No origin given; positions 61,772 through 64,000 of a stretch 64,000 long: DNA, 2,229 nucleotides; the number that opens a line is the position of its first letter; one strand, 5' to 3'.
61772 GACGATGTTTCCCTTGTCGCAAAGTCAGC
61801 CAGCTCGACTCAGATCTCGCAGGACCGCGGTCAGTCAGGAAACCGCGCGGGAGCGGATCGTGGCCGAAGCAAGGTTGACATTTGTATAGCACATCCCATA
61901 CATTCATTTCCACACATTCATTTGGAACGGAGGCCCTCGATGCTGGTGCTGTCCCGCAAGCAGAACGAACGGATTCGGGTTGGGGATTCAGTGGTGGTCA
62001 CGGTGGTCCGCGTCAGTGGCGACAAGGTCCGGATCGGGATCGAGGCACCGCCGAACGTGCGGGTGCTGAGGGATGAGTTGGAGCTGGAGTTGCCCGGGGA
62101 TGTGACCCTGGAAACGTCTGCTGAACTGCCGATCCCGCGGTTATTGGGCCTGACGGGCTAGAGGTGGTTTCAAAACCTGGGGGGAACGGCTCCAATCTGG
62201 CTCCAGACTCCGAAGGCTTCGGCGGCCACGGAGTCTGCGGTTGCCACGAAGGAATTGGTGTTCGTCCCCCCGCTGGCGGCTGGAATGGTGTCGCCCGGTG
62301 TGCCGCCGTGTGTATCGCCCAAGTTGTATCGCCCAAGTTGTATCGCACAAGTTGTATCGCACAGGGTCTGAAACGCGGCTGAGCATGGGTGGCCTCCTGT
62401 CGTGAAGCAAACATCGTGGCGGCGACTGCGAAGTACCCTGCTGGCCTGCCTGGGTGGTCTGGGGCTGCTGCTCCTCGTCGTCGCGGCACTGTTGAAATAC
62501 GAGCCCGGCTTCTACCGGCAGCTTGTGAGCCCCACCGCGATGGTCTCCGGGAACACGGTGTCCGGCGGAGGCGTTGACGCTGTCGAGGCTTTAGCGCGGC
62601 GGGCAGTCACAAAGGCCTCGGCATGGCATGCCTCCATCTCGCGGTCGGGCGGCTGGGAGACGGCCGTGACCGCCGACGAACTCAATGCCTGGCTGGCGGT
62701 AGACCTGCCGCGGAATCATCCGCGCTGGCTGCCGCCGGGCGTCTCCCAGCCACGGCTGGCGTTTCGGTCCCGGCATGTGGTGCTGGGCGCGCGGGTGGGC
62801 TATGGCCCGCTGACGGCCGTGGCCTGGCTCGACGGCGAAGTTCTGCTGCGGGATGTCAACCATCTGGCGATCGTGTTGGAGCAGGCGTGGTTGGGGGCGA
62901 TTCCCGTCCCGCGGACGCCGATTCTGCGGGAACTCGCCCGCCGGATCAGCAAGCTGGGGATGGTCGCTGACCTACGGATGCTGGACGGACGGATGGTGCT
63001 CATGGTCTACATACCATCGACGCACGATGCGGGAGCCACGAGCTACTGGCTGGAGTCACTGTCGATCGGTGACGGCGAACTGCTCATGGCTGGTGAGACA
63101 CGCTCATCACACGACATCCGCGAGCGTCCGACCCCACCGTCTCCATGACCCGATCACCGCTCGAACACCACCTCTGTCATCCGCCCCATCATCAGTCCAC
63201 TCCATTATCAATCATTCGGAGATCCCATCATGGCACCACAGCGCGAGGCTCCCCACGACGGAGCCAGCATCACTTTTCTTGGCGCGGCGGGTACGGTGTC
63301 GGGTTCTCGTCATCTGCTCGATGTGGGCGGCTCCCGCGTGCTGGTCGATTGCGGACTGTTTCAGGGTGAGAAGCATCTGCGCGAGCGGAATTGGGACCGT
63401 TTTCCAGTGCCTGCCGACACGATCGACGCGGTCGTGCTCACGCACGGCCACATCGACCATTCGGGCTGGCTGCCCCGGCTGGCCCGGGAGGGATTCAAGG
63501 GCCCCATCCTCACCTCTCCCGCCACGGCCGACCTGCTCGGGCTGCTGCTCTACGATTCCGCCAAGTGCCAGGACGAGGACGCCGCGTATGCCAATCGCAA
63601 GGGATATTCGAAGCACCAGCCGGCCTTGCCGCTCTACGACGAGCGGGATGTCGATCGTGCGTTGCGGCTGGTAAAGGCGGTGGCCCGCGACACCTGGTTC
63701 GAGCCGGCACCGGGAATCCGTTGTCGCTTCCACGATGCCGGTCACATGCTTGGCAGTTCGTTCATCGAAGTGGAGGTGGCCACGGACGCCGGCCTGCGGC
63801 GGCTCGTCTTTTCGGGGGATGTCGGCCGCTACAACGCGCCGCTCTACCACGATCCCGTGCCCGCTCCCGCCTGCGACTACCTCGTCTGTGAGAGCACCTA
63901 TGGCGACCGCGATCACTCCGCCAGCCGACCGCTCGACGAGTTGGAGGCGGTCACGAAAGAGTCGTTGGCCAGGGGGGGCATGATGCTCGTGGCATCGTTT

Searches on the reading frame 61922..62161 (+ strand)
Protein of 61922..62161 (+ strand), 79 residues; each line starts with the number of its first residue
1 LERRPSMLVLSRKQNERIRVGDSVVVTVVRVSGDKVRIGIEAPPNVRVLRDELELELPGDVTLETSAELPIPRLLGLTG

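Call 52: search_protein_families(library=pfam, proteins=[window:61922-62161:+], max_evalue=0.0001)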
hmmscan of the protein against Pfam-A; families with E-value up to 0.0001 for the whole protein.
window:61922-62161:+ (79 aa): 1 family
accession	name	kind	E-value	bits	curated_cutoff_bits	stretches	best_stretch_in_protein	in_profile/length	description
PF02599.21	CsrA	-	8.2e-21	74.2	27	1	7-54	1-48/53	Global regulator protein family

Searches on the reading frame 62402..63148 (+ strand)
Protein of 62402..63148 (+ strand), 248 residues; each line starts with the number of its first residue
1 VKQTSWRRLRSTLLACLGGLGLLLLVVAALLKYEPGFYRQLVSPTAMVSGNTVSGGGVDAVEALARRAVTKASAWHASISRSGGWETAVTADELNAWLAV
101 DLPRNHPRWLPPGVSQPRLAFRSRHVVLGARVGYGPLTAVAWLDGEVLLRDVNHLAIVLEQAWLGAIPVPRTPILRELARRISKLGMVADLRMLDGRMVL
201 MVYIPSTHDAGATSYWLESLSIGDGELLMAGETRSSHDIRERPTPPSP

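Call 52: search_protein_families(library=pfam, proteins=[window:62402-63148:+], max_evalue=0.0001)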
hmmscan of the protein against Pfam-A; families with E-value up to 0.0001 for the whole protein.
window:62402-63148:+ (248 aa): 0 families

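Call 71: find_encoding_contigs(protein=window:62402-63148:+, flank=10000, max_places=4)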
Protein window:62402-63148:+ (248 aa): 7 contigs read that carry it; 4 places shown.
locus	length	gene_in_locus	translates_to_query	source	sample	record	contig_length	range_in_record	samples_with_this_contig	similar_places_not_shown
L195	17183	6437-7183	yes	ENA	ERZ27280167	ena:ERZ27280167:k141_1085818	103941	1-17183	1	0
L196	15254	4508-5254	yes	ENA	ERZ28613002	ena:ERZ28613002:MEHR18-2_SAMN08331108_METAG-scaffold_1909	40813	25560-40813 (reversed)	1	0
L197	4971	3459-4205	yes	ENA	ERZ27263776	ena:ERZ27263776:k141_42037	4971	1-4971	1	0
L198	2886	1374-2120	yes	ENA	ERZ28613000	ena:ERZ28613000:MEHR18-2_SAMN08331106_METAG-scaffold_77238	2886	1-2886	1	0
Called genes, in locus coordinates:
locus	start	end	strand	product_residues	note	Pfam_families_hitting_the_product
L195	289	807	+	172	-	PF16697:Yop-YscD_cpl (weak), PF00498:FHA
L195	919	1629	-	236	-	-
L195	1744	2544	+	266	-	PF02548:Pantoate_transf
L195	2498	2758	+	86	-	-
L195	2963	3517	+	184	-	-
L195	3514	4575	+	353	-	PF09949:APP1_cat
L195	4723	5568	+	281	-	-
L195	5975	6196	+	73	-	PF02599:CsrA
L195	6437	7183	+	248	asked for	-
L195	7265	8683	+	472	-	PF00753:Lactamase_B, PF12706:Lactamase_B_2 (weak), PF10996:Beta-Casp, PF07521:RMMBL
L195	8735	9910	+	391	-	PF18306:LDcluster4, PF03641:Lysine_decarbox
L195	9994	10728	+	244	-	PF23441:SDR (weak), PF00106:adh_short, PF08659:KR, PF13561:adh_short_C2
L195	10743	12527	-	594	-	PF00672:HAMP, PF00989:PAS, PF08448:PAS_4, PF00512:HisKA, PF02518:HATPase_c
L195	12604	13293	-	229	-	PF00072:Response_reg, PF00486:Trans_reg_C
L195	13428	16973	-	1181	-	PF00176:SNF2-rel_dom, PF00270:DEAD (weak), PF00271:Helicase_C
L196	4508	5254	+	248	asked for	-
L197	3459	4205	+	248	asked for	-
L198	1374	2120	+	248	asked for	-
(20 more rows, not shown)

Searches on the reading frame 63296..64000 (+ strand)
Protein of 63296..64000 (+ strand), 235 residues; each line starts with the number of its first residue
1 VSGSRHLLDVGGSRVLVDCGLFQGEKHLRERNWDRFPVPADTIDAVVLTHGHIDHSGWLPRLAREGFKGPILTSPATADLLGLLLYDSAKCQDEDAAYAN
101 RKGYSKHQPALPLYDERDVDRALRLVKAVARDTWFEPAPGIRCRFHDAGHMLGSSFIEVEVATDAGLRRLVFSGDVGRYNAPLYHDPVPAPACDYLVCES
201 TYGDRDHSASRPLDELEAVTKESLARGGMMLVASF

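Call 52: search_protein_families(library=pfam, proteins=[window:63296-64000:+], max_evalue=0.0001)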
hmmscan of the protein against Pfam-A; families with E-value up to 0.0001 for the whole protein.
window:63296-64000:+ (235 aa): 2 families
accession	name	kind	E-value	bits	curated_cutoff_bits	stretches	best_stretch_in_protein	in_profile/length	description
PF00753.33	Lactamase_B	-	2.1e-14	54.3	22.7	1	7-187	10-161/196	Metallo-beta-lactamase superfamily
PF12706.13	Lactamase_B_2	-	4.2e-09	36.7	27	1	14-80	2-69/200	Beta-lactamase superfamily domain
